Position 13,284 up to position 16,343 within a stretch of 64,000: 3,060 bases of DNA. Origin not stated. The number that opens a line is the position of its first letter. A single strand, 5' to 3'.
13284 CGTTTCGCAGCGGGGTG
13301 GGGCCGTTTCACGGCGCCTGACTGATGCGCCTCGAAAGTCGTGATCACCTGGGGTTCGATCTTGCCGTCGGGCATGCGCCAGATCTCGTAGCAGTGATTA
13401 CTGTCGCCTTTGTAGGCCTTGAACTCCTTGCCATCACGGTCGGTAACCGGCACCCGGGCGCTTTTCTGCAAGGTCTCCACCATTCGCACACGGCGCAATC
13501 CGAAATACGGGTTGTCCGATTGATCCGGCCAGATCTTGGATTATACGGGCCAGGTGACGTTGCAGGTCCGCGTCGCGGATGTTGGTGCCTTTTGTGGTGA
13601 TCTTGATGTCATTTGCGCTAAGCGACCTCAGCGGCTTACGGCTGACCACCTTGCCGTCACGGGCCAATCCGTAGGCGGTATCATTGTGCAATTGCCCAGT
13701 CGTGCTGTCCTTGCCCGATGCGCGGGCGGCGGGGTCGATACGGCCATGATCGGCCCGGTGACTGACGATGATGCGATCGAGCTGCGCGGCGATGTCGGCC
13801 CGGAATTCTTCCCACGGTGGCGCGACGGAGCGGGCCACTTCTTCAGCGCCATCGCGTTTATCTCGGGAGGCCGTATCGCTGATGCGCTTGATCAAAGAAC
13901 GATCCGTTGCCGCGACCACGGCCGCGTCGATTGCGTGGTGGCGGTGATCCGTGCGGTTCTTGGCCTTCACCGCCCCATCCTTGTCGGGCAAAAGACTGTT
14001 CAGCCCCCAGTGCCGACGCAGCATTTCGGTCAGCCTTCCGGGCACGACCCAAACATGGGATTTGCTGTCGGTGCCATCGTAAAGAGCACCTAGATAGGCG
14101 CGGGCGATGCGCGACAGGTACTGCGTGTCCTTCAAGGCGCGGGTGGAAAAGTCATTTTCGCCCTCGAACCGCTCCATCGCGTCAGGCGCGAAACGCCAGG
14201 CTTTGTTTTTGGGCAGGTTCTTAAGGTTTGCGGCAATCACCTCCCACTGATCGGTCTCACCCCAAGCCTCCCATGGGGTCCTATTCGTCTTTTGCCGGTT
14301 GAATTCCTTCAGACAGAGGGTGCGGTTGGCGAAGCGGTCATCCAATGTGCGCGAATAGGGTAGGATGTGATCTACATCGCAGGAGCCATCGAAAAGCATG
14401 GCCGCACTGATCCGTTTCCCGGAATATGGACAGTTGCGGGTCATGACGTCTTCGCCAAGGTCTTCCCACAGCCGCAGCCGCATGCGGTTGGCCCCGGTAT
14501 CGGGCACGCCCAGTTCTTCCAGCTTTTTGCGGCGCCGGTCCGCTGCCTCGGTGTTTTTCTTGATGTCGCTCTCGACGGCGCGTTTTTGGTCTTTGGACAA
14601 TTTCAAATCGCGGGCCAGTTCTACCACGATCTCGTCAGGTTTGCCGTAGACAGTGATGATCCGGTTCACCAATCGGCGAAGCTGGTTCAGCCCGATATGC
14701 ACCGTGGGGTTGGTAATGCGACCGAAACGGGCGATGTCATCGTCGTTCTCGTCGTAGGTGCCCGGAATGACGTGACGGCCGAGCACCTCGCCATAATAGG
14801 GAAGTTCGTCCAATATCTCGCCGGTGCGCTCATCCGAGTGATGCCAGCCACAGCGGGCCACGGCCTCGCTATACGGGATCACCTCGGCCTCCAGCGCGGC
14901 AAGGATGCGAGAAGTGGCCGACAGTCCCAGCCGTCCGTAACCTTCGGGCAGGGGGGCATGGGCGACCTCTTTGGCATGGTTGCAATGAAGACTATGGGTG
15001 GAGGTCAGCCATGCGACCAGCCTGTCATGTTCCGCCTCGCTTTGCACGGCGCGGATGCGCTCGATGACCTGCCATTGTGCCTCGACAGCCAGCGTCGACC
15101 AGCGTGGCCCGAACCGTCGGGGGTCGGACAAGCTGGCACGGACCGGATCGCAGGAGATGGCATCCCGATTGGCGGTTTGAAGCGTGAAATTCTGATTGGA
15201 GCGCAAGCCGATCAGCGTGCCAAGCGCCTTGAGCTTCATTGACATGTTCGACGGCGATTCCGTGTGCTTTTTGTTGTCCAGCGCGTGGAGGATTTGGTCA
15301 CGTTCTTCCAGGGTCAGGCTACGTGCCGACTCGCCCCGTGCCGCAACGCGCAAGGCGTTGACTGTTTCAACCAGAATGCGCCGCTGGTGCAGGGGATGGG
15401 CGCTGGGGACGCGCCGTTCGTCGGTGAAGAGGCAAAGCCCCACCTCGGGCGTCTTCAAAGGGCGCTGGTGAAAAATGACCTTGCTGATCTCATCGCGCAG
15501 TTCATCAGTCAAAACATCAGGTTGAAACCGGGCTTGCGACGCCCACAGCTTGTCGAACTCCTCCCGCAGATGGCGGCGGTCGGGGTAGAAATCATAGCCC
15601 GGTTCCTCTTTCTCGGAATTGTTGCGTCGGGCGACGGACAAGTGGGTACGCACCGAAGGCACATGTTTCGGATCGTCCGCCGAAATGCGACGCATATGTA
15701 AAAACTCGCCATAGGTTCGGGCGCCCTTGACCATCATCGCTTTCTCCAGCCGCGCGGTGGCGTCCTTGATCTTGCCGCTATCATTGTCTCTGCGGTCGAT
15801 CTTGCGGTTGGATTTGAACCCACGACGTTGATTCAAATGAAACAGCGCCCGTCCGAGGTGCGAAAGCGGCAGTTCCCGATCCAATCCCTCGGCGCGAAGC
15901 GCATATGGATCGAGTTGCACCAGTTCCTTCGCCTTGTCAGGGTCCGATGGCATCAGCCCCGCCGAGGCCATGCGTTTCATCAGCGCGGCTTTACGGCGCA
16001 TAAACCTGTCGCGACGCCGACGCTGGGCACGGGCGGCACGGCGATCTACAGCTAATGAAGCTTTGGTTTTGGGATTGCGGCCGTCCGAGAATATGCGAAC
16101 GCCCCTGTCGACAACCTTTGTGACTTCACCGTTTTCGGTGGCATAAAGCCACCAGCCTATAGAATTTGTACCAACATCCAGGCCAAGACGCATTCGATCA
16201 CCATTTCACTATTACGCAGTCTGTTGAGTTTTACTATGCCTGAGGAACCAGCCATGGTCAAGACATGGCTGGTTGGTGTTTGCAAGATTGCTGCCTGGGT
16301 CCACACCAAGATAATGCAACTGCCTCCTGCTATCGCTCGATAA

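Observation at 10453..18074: Type II-C CRISPR-Cas module carried in a Tn3-family-derived island inserted at the conserved metG-tatD junction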

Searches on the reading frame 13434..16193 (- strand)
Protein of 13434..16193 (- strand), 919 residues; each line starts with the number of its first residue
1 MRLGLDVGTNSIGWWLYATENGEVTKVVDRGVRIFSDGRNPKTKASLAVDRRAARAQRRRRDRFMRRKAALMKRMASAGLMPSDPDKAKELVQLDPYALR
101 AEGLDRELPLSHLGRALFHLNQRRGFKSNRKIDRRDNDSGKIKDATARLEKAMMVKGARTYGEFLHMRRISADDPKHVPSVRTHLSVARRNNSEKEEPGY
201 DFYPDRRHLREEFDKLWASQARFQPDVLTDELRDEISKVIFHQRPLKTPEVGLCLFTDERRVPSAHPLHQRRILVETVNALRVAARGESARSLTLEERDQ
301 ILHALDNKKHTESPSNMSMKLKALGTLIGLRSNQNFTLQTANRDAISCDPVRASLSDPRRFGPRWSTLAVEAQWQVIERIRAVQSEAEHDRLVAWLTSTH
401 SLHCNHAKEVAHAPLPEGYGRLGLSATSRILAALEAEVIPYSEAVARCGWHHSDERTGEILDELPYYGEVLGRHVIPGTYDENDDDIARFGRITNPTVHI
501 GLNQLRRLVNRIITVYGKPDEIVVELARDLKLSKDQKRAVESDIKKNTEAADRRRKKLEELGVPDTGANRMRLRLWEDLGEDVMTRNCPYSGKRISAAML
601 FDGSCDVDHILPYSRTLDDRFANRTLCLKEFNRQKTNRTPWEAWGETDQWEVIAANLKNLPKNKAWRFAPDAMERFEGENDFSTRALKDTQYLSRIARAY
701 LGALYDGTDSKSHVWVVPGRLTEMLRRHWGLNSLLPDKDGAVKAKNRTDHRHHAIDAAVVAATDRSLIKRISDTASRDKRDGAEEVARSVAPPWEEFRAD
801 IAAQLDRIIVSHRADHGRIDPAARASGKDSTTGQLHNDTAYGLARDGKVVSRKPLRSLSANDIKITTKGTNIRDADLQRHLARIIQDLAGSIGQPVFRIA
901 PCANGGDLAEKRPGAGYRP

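Call 3: search_protein_families(library=pfam, proteins=[window:13434-16193:-], max_evalue=0.01)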
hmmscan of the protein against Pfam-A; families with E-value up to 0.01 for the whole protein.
window:13434-16193:- (919 aa): 3 families
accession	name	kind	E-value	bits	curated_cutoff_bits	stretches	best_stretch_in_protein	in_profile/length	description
PF18541.7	RuvC_III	-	4.8e-23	82.5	26.2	1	679-815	3-175/179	RuvC endonuclease subdomain 3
PF13395.12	HNH_4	-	1.2e-22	80.1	22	1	588-641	1-54/54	HNH endonuclease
PF18470.6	Cas9_a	-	2.6e-05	24.5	26.9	1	251-315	7-72/221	Cas9 alpha-helical lobe domain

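Call 11: find_homologous_proteins(query=window:13434-16193:-, max_evalue=1e-20)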
Query window:13434-16193:- (919 aa): 6584 proteins with E <= 1e-20 among 8000 candidates; the best 120 are listed.
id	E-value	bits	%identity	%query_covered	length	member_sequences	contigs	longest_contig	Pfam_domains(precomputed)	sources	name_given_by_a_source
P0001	0.0e+0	2093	100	100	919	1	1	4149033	PF13395.13,PF18541.8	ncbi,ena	-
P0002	0.0e+0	1657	81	97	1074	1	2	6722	PF13395.13,PF18541.8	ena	-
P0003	0.0e+0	1650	81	97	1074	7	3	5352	PF13395.13,PF18541.8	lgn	-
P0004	0.0e+0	1648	81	97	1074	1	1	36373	PF13395.13,PF18541.8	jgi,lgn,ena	-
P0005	0.0e+0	1642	81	97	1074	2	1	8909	PF13395.13,PF18541.8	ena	-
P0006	0.0e+0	1642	81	97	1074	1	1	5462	PF13395.13,PF18541.8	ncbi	-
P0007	0.0e+0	1636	80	97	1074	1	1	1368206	PF13395.13,PF18541.8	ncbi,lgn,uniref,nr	ncbi:type II CRISPR RNA-guided endonuclease Cas9 [Litoreibacter roseus]|uniref:CRISPR-associated end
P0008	0.0e+0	1633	80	97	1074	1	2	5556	PF13395.13,PF18541.8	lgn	-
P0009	0.0e+0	1630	80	97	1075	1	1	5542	PF13395.13,PF18541.8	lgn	-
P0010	0.0e+0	1629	80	97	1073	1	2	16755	PF13395.13,PF18470.7,PF18541.8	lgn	-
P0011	0.0e+0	1628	80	97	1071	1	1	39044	PF13395.13,PF18541.8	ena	-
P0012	0.0e+0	1628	80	97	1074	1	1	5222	PF13395.13,PF18541.8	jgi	jgi:CRISPR-associated endonuclease Csn1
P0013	0.0e+0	1627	80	97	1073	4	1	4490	PF13395.13,PF18541.8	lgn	-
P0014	0.0e+0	1624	80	97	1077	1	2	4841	PF13395.13,PF18541.8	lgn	-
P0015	0.0e+0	1608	79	97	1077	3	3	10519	PF13395.13,PF18541.8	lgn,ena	-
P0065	0.0e+0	1551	78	97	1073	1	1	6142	PF13395.13,PF18541.8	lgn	-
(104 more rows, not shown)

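Call 12: find_encoding_contigs(protein=P0001, flank=10000, max_places=5)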
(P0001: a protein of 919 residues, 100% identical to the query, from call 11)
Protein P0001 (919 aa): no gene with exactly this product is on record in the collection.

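Call 13: find_encoding_contigs(protein=P0007, flank=10000, max_places=3)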
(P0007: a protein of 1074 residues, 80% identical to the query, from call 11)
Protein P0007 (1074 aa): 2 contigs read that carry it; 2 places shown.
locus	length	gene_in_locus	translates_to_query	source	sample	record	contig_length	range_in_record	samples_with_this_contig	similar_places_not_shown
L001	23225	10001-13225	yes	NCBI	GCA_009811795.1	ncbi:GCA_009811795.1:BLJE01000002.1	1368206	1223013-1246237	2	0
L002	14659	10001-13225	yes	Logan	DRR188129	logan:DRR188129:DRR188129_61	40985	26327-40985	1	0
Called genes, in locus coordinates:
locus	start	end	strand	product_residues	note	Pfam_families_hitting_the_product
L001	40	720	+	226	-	PF01170:UPF0020 (faint), PF01555:N6_N4_Mtase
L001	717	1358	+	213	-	PF27190:KlcB_3rd (weak)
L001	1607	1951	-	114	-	PF00816:Histone_HNS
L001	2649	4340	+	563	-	PF10592:AIPR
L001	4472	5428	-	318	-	PF01764:Lipase_3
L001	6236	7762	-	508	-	-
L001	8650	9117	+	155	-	PF01381:HTH_3 (weak)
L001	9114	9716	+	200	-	PF02661:Fic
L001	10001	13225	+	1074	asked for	PF13395:HNH_4, PF18541:RuvC_III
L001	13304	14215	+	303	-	PF01867:Cas_Cas1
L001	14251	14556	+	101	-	PF09827:CRISPR_Cas2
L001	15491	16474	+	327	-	-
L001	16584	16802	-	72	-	-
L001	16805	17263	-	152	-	-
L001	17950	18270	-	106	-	-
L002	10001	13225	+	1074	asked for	PF13395:HNH_4, PF18541:RuvC_III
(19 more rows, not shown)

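Call 21: find_encoding_contigs(protein=P0132, flank=10000, max_places=4)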
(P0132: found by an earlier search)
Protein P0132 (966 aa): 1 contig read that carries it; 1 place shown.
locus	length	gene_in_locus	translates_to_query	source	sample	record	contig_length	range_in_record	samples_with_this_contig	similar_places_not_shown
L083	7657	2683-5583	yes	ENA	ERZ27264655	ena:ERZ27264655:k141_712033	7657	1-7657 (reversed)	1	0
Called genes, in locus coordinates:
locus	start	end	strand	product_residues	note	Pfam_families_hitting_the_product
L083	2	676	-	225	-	?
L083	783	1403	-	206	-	-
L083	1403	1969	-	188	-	-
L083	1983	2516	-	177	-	PF00239:Resolvase, PF13384:HTH_23 (weak)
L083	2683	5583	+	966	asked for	PF13700:DUF4158, PF01526:DDE_Tnp_Tn3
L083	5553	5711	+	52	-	-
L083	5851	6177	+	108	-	-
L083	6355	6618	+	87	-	-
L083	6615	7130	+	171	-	-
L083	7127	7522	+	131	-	-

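Call 22: find_encoding_contigs(protein=P0131, flank=10000, max_places=4)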
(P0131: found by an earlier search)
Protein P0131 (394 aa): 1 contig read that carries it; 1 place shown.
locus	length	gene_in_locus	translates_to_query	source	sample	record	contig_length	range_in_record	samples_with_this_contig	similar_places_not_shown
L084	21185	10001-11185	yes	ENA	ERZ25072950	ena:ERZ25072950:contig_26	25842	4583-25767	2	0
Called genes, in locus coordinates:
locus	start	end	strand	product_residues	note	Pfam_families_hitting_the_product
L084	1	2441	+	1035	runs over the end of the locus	PF22842:Pel9A-like_beta_helix (faint), PF00353:HemolysinCabind (faint)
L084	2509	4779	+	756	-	PF22842:Pel9A-like_beta_helix (faint), PF00353:HemolysinCabind (faint)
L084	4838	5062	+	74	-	-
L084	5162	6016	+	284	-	PF00685:Sulfotransfer_1, PF13469:Sulfotransfer_3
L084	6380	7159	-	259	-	PF02371:Transposase_20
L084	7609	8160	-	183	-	PF00239:Resolvase, PF02796:HTH_7 (weak)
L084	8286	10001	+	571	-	PF13700:DUF4158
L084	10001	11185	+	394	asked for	PF01526:DDE_Tnp_Tn3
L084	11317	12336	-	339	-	PF14238:DUF4340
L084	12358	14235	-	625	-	PF23357:DUF7088, PF09822:ABC_transp_aux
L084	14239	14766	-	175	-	PF03379:CcmB (weak), PF12679:ABC2_membrane_2, PF12698:ABC2_membrane_3, PF13346:ABC2_membrane_5 (weak)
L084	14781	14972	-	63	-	-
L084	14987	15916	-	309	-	PF00005:ABC_tran, PF13304:AAA_21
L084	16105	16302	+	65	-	PF01526:DDE_Tnp_Tn3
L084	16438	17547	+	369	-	PF01548:DEDD_Tnp_IS110, PF02371:Transposase_20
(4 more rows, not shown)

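Call 24: find_related_loci(query=window:13434-16193:-, collection=metagenome_contigs, flank=10000)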
Query window:13434-16193:- (919 aa) in metagenome_contigs; peptide patterns used: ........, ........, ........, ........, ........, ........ (x = any residue, [..] = any of these).
153 stretches matched a pattern; 10 encode a relative of the query (tblastn E <= 1e-3); 10 distinct loci.
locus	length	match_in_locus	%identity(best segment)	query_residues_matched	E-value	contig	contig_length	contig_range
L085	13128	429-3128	78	1-890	0e+0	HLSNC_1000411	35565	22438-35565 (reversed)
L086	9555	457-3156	78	1-890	0e+0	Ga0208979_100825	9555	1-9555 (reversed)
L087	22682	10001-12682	79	1-890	0e+0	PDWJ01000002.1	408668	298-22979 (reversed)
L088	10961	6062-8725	78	1-886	0e+0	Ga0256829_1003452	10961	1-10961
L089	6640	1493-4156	77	1-886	0e+0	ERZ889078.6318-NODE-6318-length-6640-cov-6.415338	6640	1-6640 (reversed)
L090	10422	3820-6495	75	1-890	0e+0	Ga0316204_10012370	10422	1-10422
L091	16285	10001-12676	75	1-890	0e+0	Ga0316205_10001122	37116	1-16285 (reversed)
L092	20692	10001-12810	81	1-919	0e+0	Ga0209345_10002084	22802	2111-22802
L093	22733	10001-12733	71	2-882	0e+0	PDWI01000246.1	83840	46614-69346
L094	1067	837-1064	74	1-76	1e-20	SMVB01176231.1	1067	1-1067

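Call 33: search_protein_families(library=ncbifam, proteins=[window:13434-16193:-], max_evalue=1)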
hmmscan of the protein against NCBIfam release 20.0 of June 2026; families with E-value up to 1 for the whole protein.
window:13434-16193:- (919 aa): 2 families
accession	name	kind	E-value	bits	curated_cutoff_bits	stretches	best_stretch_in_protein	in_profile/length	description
TIGR01865.2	cas_Csn1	equivalog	3.5e-165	552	100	1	2-865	2-843/1070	type II CRISPR RNA-guided endonuclease Cas9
NF049971.1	CRISPR_Cas9d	exception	6.3e-42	144.2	375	1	491-849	459-810/986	type II CRISPR RNA-guided endonuclease Cas9d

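Call 47: find_encoding_contigs(protein=P0004, flank=10000, max_places=2)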
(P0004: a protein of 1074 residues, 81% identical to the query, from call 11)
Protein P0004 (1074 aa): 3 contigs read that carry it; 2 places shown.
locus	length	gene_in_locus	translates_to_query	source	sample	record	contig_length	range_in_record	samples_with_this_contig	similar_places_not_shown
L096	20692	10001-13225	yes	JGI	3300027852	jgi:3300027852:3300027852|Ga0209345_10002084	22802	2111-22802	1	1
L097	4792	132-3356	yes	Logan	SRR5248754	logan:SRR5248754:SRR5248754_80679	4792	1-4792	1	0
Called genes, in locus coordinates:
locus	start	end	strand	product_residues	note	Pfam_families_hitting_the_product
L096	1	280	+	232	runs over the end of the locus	PF02607:B12-binding_2, PF02310:B12-binding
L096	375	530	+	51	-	-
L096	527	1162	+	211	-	PF07796:DUF1638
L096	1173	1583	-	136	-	PF02657:SufE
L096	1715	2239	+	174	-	-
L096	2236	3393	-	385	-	PF01612:DNA_pol_A_exo1, PF00570:HRDC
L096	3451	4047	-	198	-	PF00551:Formyl_trans_N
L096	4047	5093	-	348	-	PF00586:AIRS, PF02769:AIRS_C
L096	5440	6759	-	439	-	PF00672:HAMP (weak), PF00512:HisKA, PF02518:HATPase_c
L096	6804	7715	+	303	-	PF00753:Lactamase_B, PF17778:WHD_BLACT (weak)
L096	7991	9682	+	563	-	PF20172:DUF6538 (weak), PF00589:Phage_integrase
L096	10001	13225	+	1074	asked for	PF13395:HNH_4, PF18541:RuvC_III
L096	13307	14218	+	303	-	PF01867:Cas_Cas1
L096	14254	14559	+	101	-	PF09827:CRISPR_Cas2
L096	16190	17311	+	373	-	PF01076:Mob_Pre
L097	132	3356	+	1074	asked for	PF13395:HNH_4, PF18541:RuvC_III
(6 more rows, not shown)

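Call 48: find_encoding_contigs(protein=P0002, flank=10000, max_places=2)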
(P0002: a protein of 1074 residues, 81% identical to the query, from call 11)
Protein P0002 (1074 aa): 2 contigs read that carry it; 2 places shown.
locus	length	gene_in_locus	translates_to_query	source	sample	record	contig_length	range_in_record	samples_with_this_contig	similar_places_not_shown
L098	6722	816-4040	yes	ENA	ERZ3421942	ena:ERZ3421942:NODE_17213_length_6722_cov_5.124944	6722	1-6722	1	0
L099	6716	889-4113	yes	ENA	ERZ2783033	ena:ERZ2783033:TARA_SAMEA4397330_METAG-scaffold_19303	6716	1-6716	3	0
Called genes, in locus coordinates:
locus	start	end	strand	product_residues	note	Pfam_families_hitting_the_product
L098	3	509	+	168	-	?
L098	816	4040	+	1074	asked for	PF13395:HNH_4, PF18541:RuvC_III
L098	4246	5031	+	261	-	PF01867:Cas_Cas1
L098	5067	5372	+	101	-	PF09827:CRISPR_Cas2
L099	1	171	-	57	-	?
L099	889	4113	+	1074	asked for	PF13395:HNH_4, PF18541:RuvC_III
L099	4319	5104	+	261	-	PF01867:Cas_Cas1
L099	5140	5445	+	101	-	PF09827:CRISPR_Cas2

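Call 49: find_encoding_contigs(protein=P0011, flank=10000, max_places=2)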
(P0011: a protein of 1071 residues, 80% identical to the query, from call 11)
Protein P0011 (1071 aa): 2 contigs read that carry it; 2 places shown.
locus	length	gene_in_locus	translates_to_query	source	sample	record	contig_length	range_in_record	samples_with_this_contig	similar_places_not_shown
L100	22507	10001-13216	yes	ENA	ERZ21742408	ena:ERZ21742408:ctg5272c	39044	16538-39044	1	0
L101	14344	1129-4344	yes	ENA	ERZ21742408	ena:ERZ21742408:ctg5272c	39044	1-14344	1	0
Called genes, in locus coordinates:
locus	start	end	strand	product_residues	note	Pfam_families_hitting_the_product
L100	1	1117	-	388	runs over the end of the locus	PF01526:DDE_Tnp_Tn3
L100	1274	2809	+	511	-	PF13701:DDE_Tnp_1_4, PF01609:DDE_Tnp_1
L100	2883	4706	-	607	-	PF13700:DUF4158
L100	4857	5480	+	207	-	PF00239:Resolvase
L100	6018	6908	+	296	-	PF01051:Rep3_N, PF21205:Rep3_C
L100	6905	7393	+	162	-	-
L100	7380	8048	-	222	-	PF00239:Resolvase, PF07508:Recombinase (weak)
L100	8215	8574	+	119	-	-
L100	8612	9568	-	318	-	PF13358:DDE_3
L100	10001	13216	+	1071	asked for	PF13395:HNH_4, PF18541:RuvC_III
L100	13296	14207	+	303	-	PF01867:Cas_Cas1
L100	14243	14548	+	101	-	PF09827:CRISPR_Cas2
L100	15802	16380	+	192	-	-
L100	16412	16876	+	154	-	PF01526:DDE_Tnp_Tn3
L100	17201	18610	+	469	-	PF00145:DNA_methylase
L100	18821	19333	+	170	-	PF15515:MvaI_BcnI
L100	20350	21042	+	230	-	PF21205:Rep3_C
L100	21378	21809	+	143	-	-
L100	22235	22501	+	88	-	-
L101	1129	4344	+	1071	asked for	PF13395:HNH_4, PF18541:RuvC_III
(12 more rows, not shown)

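Call 55: find_encoding_contigs(protein=P0010, flank=10000, max_places=3)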
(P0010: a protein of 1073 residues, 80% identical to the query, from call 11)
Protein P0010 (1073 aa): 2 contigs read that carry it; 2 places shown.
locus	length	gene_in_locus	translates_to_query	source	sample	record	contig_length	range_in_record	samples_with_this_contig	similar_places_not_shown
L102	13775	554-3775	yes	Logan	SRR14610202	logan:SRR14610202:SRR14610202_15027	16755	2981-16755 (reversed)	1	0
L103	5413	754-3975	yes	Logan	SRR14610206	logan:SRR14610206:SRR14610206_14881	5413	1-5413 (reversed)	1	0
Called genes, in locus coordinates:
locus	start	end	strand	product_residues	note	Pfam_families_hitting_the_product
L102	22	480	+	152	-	-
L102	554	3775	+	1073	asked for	PF18470:Cas9_a (weak), PF13395:HNH_4, PF18541:RuvC_III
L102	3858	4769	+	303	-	PF01867:Cas_Cas1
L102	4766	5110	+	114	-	PF09827:CRISPR_Cas2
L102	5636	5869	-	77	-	-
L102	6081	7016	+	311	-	PF00126:HTH_1, PF03466:LysR_substrate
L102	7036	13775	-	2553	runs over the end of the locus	PF00353:HemolysinCabind, PF17963:Big_9, PF17803:Cadherin_4 (weak), PF17892:Cadherin_5 (weak), PF00353:HemolysinCabind (weak)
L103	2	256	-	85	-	?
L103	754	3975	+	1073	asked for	PF18470:Cas9_a (weak), PF13395:HNH_4, PF18541:RuvC_III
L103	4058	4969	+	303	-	PF01867:Cas_Cas1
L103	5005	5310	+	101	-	PF09827:CRISPR_Cas2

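Call 56: find_encoding_contigs(protein=P0013, flank=10000, max_places=3)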
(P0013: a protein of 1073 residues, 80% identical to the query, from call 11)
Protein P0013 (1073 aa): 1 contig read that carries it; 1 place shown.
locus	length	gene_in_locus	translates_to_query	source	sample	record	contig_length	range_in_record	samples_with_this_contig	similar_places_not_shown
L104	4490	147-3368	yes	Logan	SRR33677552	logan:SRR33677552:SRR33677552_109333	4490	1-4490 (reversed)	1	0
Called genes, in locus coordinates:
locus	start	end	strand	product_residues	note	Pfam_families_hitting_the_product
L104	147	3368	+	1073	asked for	PF13395:HNH_4, PF18541:RuvC_III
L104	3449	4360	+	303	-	PF01867:Cas_Cas1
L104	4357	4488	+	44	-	?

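Call 79: find_encoding_contigs(protein=P0009, flank=3000, max_places=3)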
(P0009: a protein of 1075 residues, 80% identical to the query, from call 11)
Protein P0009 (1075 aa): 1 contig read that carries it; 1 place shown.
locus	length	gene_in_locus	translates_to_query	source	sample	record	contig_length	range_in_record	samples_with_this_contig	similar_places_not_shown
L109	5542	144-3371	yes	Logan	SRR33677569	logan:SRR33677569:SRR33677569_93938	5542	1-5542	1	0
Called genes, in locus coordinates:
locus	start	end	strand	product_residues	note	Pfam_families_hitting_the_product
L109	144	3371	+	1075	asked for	PF13395:HNH_4, PF18541:RuvC_III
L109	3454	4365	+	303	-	PF01867:Cas_Cas1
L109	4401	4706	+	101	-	PF09827:CRISPR_Cas2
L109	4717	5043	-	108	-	-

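Call 80: find_encoding_contigs(protein=P0065, flank=3000, max_places=3)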
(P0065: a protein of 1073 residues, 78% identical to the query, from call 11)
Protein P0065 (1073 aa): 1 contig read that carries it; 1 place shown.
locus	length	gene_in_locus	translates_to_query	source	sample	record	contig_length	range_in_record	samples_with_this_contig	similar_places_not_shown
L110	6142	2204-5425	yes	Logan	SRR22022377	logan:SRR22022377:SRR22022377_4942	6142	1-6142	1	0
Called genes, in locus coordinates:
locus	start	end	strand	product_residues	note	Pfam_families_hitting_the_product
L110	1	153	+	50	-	?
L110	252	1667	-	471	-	PF04851:ResIII (weak), PF00270:DEAD, PF00271:Helicase_C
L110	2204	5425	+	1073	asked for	PF13395:HNH_4, PF18541:RuvC_III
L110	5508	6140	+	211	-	?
